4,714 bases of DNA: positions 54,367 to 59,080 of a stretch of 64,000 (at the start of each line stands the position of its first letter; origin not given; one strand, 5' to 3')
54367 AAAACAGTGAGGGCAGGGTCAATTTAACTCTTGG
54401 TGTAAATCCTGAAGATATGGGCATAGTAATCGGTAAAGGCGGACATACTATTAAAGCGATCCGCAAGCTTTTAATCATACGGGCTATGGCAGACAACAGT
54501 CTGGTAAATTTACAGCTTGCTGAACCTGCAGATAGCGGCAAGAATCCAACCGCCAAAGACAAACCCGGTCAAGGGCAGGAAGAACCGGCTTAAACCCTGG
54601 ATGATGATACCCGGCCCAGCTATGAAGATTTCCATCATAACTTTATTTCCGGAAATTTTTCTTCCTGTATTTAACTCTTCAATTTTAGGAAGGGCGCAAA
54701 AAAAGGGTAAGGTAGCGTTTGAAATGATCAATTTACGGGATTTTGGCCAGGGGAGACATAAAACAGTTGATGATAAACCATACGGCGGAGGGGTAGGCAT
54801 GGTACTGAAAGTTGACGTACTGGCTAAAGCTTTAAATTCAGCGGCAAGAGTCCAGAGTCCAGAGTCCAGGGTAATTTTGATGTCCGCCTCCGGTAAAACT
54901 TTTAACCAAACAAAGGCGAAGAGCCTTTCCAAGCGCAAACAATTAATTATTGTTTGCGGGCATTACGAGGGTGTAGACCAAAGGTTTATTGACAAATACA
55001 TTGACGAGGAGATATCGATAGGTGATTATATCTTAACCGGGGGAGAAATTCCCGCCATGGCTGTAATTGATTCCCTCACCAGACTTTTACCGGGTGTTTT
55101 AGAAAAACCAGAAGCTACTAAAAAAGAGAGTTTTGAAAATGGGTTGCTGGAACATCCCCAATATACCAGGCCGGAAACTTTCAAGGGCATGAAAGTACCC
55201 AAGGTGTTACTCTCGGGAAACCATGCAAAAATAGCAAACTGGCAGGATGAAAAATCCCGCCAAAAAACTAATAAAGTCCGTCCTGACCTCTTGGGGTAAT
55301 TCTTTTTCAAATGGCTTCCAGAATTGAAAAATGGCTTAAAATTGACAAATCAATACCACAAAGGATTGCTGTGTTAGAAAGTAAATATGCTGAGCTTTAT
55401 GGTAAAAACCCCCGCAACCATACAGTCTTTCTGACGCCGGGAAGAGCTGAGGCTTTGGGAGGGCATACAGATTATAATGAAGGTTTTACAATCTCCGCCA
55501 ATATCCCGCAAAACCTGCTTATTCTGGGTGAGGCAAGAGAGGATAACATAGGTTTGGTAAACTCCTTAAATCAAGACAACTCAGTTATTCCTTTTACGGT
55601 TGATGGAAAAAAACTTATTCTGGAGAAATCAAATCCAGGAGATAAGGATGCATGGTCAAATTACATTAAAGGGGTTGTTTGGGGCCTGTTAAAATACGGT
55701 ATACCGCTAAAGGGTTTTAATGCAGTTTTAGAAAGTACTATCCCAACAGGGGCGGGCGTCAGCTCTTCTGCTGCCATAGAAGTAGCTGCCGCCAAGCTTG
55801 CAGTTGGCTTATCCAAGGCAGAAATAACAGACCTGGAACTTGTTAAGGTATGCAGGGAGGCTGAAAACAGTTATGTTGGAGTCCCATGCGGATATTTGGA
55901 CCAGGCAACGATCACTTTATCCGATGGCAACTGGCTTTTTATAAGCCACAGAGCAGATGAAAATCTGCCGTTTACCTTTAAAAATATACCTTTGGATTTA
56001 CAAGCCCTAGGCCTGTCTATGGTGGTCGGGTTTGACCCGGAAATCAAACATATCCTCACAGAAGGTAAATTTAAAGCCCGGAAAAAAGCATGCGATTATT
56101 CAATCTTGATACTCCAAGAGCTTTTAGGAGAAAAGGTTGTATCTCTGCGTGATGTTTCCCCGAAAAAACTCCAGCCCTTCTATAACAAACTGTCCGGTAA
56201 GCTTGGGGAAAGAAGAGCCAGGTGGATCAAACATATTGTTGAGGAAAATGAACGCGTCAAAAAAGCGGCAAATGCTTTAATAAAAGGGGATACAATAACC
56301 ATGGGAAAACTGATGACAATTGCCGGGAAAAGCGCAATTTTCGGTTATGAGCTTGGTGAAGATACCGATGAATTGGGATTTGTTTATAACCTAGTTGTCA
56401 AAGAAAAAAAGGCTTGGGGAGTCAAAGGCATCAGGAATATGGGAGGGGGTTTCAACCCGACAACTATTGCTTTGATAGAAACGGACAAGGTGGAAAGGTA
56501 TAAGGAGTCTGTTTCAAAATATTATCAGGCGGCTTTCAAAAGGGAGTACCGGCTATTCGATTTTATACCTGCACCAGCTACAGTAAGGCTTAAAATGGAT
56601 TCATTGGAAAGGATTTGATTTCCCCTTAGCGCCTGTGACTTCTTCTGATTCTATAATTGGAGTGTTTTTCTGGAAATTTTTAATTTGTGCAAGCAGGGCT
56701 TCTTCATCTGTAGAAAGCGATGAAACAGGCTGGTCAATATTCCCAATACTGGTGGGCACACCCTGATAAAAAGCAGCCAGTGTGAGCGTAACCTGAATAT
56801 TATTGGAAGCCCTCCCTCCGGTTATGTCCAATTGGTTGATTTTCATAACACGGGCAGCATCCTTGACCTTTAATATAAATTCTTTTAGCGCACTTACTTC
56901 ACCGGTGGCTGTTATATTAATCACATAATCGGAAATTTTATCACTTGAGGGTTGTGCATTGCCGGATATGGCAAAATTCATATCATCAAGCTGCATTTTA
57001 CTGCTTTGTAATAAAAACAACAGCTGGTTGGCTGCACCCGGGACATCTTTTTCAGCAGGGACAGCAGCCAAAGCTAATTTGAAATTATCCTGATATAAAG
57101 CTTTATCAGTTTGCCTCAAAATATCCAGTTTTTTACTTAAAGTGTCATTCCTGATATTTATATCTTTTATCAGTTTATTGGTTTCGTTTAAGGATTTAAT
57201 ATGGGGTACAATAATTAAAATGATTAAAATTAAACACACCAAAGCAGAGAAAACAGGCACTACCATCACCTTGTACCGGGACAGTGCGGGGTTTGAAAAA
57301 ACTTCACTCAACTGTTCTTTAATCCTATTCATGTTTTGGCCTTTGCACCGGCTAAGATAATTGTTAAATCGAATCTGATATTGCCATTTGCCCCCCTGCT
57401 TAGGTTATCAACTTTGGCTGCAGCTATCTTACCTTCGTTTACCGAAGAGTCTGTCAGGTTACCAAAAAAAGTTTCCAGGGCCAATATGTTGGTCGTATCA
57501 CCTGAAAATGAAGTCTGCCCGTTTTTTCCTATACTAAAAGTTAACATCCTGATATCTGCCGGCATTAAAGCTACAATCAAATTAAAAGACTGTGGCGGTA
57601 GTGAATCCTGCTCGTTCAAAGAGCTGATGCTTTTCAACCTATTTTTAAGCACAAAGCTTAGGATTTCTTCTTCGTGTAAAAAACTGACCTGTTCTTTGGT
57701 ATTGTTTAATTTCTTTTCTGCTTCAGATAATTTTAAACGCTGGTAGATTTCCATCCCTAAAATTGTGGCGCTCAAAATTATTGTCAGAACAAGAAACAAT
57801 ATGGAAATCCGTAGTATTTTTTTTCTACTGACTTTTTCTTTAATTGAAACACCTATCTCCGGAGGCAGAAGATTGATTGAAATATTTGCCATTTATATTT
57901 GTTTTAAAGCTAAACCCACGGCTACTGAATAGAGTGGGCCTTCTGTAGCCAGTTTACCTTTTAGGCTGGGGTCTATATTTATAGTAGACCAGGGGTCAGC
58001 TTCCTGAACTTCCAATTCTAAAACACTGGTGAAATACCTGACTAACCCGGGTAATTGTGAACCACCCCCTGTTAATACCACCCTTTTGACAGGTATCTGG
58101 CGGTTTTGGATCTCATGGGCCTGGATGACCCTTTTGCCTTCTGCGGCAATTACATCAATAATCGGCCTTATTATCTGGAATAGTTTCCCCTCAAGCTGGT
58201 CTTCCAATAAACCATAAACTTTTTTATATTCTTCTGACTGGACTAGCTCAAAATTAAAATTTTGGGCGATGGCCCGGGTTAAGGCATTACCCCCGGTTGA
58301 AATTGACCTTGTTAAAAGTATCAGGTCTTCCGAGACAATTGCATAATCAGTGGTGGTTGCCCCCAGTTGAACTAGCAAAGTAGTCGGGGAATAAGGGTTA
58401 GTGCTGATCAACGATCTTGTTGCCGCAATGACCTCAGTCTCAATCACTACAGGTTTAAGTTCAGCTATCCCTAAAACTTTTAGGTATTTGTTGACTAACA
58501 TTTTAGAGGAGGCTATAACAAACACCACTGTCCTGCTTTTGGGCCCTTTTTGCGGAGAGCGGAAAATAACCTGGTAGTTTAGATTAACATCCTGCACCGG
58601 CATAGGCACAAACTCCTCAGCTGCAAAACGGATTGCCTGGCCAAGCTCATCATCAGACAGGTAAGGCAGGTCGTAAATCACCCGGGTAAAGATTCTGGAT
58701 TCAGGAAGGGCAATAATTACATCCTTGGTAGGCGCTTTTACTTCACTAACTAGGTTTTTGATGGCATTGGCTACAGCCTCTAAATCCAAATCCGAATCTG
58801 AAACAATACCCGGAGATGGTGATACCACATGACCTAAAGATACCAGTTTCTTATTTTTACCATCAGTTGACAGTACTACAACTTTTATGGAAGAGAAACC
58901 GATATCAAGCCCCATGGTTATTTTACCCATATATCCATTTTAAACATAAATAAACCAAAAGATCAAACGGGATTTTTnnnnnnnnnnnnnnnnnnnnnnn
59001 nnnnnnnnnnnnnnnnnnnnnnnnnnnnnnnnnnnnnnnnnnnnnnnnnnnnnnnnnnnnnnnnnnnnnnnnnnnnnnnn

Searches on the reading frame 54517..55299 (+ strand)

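Call 41: search_protein_families(library=pfam, proteins=[window:54517-55299:+], max_evalue=0.001)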
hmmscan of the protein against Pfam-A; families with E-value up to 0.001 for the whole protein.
window:54517-55299:+ (260 aa): 1 family
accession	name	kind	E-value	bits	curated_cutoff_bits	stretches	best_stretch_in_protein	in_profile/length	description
PF01746.26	tRNA_m1G_MT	-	3.4e-66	223.1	27.3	1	58-256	2-195/195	tRNA (Guanine-1)-methyltransferase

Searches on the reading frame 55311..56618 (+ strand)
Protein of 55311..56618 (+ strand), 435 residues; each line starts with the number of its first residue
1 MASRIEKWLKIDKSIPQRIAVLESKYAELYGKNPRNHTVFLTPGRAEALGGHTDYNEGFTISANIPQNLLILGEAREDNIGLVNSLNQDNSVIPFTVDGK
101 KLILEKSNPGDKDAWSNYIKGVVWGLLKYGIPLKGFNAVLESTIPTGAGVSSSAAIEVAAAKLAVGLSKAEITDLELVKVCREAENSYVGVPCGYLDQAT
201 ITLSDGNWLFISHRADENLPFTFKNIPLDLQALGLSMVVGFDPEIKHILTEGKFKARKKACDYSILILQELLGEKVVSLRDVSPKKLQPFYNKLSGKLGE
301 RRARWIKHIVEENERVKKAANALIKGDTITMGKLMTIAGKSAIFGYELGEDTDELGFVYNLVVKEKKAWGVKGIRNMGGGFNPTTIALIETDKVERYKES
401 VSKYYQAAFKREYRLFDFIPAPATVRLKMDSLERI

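Call 41: search_protein_families(library=pfam, proteins=[window:55311-56618:+], max_evalue=0.001)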
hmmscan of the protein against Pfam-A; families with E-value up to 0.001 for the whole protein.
window:55311-56618:+ (435 aa): 2 families
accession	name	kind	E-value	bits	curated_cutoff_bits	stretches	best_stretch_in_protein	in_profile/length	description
PF00288.32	GHMP_kinases_N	-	3.8e-17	62.7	22.3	1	117-203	1-85/87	GHMP kinases N terminal domain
PF10509.15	GalKase_gal_bdg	-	7.3e-09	35.5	23.1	1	25-71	2-45/49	Galactokinase galactose-binding signature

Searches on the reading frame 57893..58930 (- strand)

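Call 41: search_protein_families(library=pfam, proteins=[window:57893-58930:-], max_evalue=0.001)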
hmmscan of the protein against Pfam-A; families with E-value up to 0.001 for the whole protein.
window:57893-58930:- (345 aa): 3 families
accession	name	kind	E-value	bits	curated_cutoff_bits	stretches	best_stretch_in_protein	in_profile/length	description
PF11104.14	PilM_2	-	4.3e-49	167.7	27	1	7-344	1-339/340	Type IV pilus assembly protein PilM;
PF14450.12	FtsA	-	1.6e-14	54.8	31.8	1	186-339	2-127/127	Cell division protein FtsA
PF06723.19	MreB_Mbl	-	7.8e-10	38.5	27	1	161-223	125-186/327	MreB/Mbl protein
